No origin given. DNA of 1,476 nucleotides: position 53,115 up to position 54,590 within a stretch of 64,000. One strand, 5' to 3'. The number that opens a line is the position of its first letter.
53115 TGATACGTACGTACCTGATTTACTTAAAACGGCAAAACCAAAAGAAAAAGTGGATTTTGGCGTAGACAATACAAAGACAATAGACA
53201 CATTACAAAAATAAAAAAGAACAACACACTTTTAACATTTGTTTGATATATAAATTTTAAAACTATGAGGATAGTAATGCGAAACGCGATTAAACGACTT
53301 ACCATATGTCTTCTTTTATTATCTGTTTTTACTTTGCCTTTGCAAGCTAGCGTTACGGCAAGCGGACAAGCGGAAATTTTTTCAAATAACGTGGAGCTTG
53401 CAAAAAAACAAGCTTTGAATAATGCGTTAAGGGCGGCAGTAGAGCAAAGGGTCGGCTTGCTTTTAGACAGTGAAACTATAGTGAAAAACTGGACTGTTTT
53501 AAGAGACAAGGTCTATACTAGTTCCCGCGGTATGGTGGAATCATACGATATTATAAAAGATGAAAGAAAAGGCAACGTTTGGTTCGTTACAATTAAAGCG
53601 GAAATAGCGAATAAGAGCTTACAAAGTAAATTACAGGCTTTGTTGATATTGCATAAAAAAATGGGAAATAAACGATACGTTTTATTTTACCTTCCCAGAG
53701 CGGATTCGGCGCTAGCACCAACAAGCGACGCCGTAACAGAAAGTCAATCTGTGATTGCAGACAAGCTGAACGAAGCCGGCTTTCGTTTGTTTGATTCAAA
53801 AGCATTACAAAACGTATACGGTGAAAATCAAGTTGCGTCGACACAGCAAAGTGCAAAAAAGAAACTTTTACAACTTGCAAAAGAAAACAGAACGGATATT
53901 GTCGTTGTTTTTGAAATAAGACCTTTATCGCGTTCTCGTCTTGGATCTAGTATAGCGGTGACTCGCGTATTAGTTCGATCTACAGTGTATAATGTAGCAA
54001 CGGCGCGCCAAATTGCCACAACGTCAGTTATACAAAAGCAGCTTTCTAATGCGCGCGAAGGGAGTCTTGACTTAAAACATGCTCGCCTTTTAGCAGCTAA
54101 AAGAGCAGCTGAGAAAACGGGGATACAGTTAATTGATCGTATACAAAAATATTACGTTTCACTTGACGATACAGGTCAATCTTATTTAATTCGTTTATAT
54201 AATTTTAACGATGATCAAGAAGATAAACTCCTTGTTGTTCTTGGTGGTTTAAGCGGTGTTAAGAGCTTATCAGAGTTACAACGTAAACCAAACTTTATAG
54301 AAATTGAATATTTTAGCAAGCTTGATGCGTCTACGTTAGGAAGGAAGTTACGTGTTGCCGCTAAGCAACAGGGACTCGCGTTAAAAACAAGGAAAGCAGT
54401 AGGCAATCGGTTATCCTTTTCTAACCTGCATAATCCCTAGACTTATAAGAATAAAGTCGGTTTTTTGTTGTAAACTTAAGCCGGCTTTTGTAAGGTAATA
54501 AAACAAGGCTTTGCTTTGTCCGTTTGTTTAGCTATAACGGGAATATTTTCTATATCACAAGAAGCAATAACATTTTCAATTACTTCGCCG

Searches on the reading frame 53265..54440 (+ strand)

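Call 39: search_protein_families(library=ncbifam, proteins=[window:53265-54440:+], max_evalue=0.00001)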
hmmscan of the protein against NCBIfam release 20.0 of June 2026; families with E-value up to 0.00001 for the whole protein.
window:53265-54440:+ (391 aa): 1 family
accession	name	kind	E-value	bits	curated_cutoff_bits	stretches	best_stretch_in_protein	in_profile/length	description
NF033164.1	lipo_LipL46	equivalog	9.7e-10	37.7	400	1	29-219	40-234/413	lipoprotein LipL46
